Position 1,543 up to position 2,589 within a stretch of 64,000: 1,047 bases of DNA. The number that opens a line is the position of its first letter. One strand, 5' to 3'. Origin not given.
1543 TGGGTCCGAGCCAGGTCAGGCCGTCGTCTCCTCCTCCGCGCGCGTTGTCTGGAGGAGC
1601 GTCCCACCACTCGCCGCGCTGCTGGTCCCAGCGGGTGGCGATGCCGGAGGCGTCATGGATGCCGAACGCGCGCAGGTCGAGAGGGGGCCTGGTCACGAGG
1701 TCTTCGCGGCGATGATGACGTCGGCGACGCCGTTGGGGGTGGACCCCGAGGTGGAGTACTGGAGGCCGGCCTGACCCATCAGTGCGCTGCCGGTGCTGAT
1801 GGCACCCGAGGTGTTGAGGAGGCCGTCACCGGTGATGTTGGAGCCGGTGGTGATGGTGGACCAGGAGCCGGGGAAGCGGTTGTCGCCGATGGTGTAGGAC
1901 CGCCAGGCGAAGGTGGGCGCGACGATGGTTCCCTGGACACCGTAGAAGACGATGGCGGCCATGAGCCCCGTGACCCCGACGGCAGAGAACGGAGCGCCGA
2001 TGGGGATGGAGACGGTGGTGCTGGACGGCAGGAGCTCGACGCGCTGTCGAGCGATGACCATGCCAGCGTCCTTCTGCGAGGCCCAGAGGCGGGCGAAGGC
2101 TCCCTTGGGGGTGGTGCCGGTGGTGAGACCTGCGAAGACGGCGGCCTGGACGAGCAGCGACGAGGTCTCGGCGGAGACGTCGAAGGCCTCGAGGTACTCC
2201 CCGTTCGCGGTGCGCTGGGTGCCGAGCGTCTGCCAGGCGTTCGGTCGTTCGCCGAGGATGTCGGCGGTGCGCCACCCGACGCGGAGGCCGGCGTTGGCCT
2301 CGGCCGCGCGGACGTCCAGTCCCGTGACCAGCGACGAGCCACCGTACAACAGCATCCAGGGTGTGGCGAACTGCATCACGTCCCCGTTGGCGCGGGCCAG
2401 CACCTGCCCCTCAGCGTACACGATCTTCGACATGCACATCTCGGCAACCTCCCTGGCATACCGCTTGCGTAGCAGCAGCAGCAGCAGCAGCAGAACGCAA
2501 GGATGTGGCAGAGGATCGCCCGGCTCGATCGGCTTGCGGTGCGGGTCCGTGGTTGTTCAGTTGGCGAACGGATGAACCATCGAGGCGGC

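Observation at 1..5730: Diverged tandem duplication of a three-gene cassette: 248-aa hypothetical, protein with a C-terminal HExxH domain, and Cys-rich lipoprotein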

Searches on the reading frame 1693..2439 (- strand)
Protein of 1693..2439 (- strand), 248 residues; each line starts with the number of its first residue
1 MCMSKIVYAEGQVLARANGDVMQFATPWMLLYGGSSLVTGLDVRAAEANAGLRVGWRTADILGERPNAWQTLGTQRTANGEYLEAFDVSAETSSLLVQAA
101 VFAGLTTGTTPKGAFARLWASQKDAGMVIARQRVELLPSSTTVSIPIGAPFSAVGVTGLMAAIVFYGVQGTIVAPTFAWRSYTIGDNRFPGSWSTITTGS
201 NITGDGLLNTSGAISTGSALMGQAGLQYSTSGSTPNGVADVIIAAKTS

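Call 3: search_protein_families(library=pfam, proteins=[window:1693-2439:-], max_evalue=1)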
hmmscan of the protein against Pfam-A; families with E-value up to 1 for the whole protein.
window:1693-2439:- (248 aa): 0 families

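Call 6: find_homologous_proteins(query=window:1693-2439:-)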
Query window:1693-2439:- (248 aa): 11 proteins with E <= 0.001 among 2460 candidates.
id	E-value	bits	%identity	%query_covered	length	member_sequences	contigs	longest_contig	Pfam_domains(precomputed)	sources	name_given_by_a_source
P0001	4.9e-144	496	94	99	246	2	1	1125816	-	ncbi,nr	ncbi:MAG: hypothetical protein H6735_01360 [Alphaproteobacteria bacterium]|nr:hypothetical protein [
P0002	5.5e-137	473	88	99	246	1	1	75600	-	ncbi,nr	ncbi:MAG: hypothetical protein H6738_18020 [Alphaproteobacteria bacterium]|nr:hypothetical protein [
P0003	1.2e-114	400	81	92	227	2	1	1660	-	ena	-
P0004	1.2e-71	259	51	100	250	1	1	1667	-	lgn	-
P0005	7.5e-71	256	53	98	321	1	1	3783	-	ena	-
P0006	2.5e-67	245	50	94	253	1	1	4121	-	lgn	-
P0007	7.8e-52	194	42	99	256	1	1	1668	-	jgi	jgi:hypothetical protein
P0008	3.7e-50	189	43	98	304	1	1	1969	-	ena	-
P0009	8.8e-50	187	46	97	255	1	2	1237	-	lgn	-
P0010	6.2e-31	126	37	95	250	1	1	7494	-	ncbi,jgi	jgi:hypothetical protein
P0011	3.1e-20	91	44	55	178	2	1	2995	-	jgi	jgi:hypothetical protein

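Call 7: search_protein_families(library=ncbifam, proteins=[window:1693-2439:-], max_evalue=1)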
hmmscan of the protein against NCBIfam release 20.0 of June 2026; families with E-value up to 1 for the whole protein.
window:1693-2439:- (248 aa): 0 families

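Call 8: find_encoding_contigs(protein=P0002, flank=10000, max_places=4)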
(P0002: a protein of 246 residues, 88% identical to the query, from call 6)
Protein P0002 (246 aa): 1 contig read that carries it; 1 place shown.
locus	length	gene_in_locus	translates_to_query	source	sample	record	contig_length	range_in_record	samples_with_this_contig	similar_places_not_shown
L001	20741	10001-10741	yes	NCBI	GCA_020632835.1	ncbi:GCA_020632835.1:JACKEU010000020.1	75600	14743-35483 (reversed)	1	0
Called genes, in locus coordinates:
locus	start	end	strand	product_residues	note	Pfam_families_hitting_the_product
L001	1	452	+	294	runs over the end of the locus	PF11583:AurF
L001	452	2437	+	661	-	PF13522:GATase_6, PF13537:GATase_7, PF00733:Asn_synthase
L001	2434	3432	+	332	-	PF13469:Sulfotransfer_3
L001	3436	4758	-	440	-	PF13229:Beta_helix, PF02415:Chlam_PMP (faint)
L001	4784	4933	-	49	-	-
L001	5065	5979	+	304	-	-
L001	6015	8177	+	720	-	PF18884:TSP3_bac (weak)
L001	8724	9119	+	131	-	-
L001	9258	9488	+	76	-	PF19891:DUF6364 (weak)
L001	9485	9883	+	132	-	PF01850:PIN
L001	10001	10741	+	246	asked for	-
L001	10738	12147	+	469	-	-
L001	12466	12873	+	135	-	-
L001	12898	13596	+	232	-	-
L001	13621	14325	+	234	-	-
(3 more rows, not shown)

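Call 9: find_encoding_contigs(protein=P0010, flank=10000, max_places=4)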
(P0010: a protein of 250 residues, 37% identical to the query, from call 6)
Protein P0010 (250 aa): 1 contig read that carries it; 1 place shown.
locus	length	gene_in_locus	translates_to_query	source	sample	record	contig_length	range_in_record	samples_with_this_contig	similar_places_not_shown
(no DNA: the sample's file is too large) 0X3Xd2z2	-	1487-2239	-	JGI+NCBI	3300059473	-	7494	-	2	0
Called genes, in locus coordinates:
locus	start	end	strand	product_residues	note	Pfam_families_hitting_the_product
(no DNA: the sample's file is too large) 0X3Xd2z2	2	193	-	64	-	?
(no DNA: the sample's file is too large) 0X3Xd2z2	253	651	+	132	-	-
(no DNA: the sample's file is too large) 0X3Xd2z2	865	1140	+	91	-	-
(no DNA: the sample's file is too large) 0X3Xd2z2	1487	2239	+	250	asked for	-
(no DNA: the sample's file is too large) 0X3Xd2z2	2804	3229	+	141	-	-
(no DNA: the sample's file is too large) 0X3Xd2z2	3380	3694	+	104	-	-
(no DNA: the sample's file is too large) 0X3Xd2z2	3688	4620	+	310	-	PF05717:TnpB_IS66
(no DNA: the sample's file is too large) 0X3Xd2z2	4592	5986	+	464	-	PF12704:MacB_PCD, PF02687:FtsX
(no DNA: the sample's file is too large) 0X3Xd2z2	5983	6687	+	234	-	PF00005:ABC_tran, PF13304:AAA_21 (faint)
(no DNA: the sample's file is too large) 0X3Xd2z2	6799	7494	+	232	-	?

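Call 10: find_encoding_contigs(protein=P0001, flank=10000, max_places=4)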
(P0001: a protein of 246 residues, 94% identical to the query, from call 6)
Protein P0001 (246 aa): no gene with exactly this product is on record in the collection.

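Call 13: find_encoding_contigs(protein=P0006, flank=5000, max_places=3)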
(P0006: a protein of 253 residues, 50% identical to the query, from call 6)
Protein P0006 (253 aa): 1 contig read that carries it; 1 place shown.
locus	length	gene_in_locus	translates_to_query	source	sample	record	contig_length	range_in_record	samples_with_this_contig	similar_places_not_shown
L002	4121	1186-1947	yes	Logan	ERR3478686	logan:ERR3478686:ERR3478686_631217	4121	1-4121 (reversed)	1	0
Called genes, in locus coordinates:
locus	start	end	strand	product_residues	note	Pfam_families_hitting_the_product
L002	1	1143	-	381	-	?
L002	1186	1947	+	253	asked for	-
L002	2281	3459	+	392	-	-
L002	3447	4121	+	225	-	?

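Call 14: find_encoding_contigs(protein=P0005, flank=5000, max_places=3)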
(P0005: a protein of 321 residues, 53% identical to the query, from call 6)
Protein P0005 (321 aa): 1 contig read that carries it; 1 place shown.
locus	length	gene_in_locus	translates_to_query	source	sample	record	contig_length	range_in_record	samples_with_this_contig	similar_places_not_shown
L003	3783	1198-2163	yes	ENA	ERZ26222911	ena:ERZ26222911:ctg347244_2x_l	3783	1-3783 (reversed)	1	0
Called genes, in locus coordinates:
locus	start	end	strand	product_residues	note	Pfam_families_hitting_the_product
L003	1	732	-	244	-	?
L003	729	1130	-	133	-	-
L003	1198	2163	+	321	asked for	-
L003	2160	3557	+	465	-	-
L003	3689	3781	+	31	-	?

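Call 15: find_encoding_contigs(protein=P0011, flank=5000, max_places=3)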
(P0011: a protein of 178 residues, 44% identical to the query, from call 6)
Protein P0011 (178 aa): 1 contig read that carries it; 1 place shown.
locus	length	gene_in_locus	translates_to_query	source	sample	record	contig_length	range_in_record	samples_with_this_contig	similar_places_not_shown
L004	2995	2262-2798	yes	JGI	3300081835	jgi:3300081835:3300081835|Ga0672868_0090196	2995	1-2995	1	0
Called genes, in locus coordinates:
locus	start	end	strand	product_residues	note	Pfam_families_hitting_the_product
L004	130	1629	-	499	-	PF00078:RVT_1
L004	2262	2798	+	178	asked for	-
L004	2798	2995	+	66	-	?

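Call 24: predict_structure(alignment_id=A1)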
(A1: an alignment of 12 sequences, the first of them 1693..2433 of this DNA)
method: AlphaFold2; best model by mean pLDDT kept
length: 246 residues; sequences in the alignment: 12
mean_pLDDT: 90.9   pTM: 0.83
mean pLDDT of the five models: 90.9, 84.8, 84.1, 81.5, 74.9
residues with pLDDT >= 90: 183; 70-90: 59; 50-70: 3; < 50: 1
segments of 3 or more residues with pLDDT < 50: none
pLDDT, mean of each block of 10 residues (from residue 1): 81 92 94 94 90 89 86 95 92 93 93 95 90 92 94 92 92 94 83 93 90 90 93 87 89
secondary structure, 60 per line:
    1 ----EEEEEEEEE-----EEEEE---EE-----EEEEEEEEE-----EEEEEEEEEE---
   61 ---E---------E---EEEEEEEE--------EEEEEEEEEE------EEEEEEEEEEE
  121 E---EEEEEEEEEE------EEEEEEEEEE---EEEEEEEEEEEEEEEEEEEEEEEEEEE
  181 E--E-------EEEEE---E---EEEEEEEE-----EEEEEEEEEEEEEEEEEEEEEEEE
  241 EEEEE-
elements in order: E5-13 E19-23 E34-42 E48-57 E78-85 E94-103 E110-121 E125-134 E141-150 E154-181 E192-196 E204-211 E217-245
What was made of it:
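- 1693..2439 (-): A1: 248-aa all-beta jelly-roll-type protein beginning Met-Cys. AlphaFold model pLDDT 90.9 (call 24).
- A is a confident jelly-roll model (pLDDT 90.9, call 24).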

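Call 31: find_related_loci(query=A1, collection=genome_contigs, flank=10000)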
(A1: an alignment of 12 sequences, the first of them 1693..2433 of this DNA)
Query A1 (246 aa) in genome_contigs; peptide patterns used: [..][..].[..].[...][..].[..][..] (x = any residue, [..] = any of these).
82 stretches matched a pattern; 1 encode a relative of the query (tblastn E <= 1e-3); 1 distinct loci.
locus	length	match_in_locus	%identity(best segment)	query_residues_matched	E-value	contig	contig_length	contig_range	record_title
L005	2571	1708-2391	44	26-244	5e-50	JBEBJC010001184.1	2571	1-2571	MAG: Myxococcota bacterium isolate SF1_9 NODE_29666_length_2571_cov_2.544498, whole genome shotgun sequence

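Call 32: find_related_loci(query=A1, collection=viral_contigs, flank=10000)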
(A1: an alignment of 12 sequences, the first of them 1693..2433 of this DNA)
Query A1 (246 aa) in viral_contigs; peptide patterns used: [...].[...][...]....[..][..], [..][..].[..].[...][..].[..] (x = any residue, [..] = any of these).
31 stretches matched a pattern, but none encodes a relative of the query by tblastn (E <= 1e-3).
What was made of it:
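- No relative of A was found in 2.9 million viral contigs (call 32).
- Tried and rejected: No relative of A occurs in viral contigs (call 32).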

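Call 33: find_related_loci(query=A1, collection=metagenome_contigs, flank=10000)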
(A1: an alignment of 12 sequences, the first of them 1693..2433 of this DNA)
Query A1 (246 aa) in metagenome_contigs; peptide patterns used: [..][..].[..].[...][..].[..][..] (x = any residue, [..] = any of these).
110 stretches matched a pattern, but none encodes a relative of the query by tblastn (E <= 1e-3).

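Call 50: search_protein_families(library=phrogs, proteins=[window:1693-2439:-, L002:2281-3459:+, L003:2160-3557:+], max_evalue=1)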
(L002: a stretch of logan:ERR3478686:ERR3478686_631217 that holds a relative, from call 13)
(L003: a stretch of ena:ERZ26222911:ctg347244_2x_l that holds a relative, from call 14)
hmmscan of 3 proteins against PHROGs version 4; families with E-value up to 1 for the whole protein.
window:1693-2439:- (248 aa): 0 families

L002:2281-3459:+ (392 aa): 0 families

L003:2160-3557:+ (465 aa): 2 families
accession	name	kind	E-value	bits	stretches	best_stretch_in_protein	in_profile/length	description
phrog_4867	-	unknown function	0.048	15.3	1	58-78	47-67/121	-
phrog_1878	-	unknown function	0.12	13.7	1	282-319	41-76/86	-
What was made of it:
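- There are no PHROG hits and no viral-contig relatives (calls 32, 50).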

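Call 51: search_protein_families(library=padloc, proteins=[window:1693-2439:-, L002:2281-3459:+, L003:2160-3557:+], max_evalue=1)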
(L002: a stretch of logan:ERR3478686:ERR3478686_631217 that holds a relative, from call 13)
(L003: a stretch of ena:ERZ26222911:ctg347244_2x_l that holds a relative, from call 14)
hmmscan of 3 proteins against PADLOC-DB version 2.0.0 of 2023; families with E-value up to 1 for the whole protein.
window:1693-2439:- (248 aa): 0 families

L002:2281-3459:+ (392 aa): 0 families

L003:2160-3557:+ (465 aa): 0 families

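Call 70: fold_search(model_id=the predicted structure, library=viral)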
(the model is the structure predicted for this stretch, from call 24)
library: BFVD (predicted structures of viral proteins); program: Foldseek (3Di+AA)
matches with E <= 10: 1818; with E <= 0.001: 136
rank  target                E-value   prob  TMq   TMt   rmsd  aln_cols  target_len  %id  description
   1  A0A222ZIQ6            5.5e-07  1.00  0.30  0.13  18.6       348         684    9  Minor tail protein [Arthrobacter phage Wheelbite]
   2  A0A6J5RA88            5.8e-07  1.00  0.33  0.23  14.9       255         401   11  Uncharacterized protein [uncultured Caudovirales phage]
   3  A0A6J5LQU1            8.1e-07  1.00  0.31  0.10  14.5       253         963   13  Uncharacterized protein [uncultured Caudovirales phage]
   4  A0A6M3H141            1.3e-06  1.00  0.36  0.07  51.2       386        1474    8  (no name in the UniProt tables at hand)
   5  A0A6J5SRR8            1.9e-06  1.00  0.33  0.25  12.7       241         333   15  Uncharacterized protein [uncultured Caudovirales phage]
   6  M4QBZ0                1.9e-06  1.00  0.28  0.23  18.4       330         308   12  (no name in the UniProt tables at hand)
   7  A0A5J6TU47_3          2.6e-06  1.00  0.28  0.06  18.5       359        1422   12  (no name in the UniProt tables at hand)
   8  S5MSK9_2              2.9e-06  1.00  0.28  0.07  19.9       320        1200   10  Tail fiber protein [Bacillus phage JL]
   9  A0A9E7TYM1            3.5e-06  1.00  0.34  0.14  16.0       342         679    6  (no name in the UniProt tables at hand)
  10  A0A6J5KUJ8            3.7e-06  1.00  0.30  0.13  19.4       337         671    9  Uncharacterized protein [uncultured Caudovirales phage]
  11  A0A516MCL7            3.7e-06  1.00  0.30  0.12  13.6       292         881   12  (no name in the UniProt tables at hand)
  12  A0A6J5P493            3.9e-06  1.00  0.31  0.15  14.5       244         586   14  Uncharacterized protein (Fragment) [uncultured Caudovirales phage]
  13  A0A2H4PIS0            4.1e-06  1.00  0.31  0.20  16.1       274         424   14  Uncharacterized protein [Corynebacterium phage phi673]
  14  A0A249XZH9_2          4.5e-06  1.00  0.29  0.08  15.2       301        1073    8  (no name in the UniProt tables at hand)
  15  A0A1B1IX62            5.7e-06  1.00  0.29  0.18  17.5       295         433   12  (no name in the UniProt tables at hand)
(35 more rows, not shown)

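Call 71: fold_search(model_id=the predicted structure, library=pdb)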
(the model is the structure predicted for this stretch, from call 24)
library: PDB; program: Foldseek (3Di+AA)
matches with E <= 10: 1442; with E <= 0.001: 50
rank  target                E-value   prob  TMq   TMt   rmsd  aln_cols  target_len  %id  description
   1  6i56_C                4.5e-05  1.00  0.30  0.27  20.0       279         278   12  Crystal structure of PBSX exported protein XepA (released 2019-11-20)
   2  4h3w_A                4.5e-05  1.00  0.31  0.26  17.1       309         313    6  Crystal structure of a putative secreted protein (BDI_1231) from Parabacteroides distasonis ATCC 8503 at 2.00 A resolu (released 2012-11-14)
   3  4h3w_B                4.5e-05  1.00  0.30  0.25  17.7       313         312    6  Crystal structure of a putative secreted protein (BDI_1231) from Parabacteroides distasonis ATCC 8503 at 2.00 A resolu (released 2012-11-14)
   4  7kwb_B                5.8e-05  1.00  0.29  0.20  16.5       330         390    8  Surface glycan-binding protein B from Bacteroides thetaiotaomicron (released 2021-02-17)
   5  9m8u_A                5.8e-05  1.00  0.26  0.12  18.3       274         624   11  Cryo-EM structure of human SIDT1 (released 2026-03-18)
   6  6i56_B                9.9e-05  1.00  0.30  0.27  20.3       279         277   12  Crystal structure of PBSX exported protein XepA (released 2019-11-20)
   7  7vrp_A                1.2e-04  1.00  0.33  0.22  21.2       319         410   10  Structure of infectious bursal disease virus Gx strain (released 2022-03-30)
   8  6i56_D                1.3e-04  1.00  0.30  0.27  20.7       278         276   12  Crystal structure of PBSX exported protein XepA (released 2019-11-20)
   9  6a48                  1.3e-04  1.00  0.31  0.13  15.7       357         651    7  Crystal structure of reelin N-terminal region (released 2019-06-19)
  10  7kwb_A                1.3e-04  1.00  0.28  0.18  16.1       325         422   10  Surface glycan-binding protein B from Bacteroides thetaiotaomicron (released 2021-02-17)
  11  6i56_A                1.6e-04  1.00  0.31  0.28  19.7       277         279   12  Crystal structure of PBSX exported protein XepA (released 2019-11-20)
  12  2zxq                  2.0e-04  0.99  0.27  0.07  17.7       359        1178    9  Crystal structure of endo-alpha-N-acetylgalactosaminidase from Bifidobacterium longum (EngBF) (released 2009-06-16)
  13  8woq_A                2.0e-04  0.97  0.22  0.10  20.2       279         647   11  Cryo-EM structure of human SIDT1 protein with C1 symmetry at neutral pH (released 2024-03-20)
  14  8v38_A                2.1e-04  1.00  0.28  0.13  17.2       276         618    9  Structure of the human systemic RNAi defective transmembrane protein 1 (hSIDT1) (released 2024-06-26)
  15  7vrp_B                2.4e-04  1.00  0.33  0.21  18.9       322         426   11  Structure of infectious bursal disease virus Gx strain (released 2022-03-30)
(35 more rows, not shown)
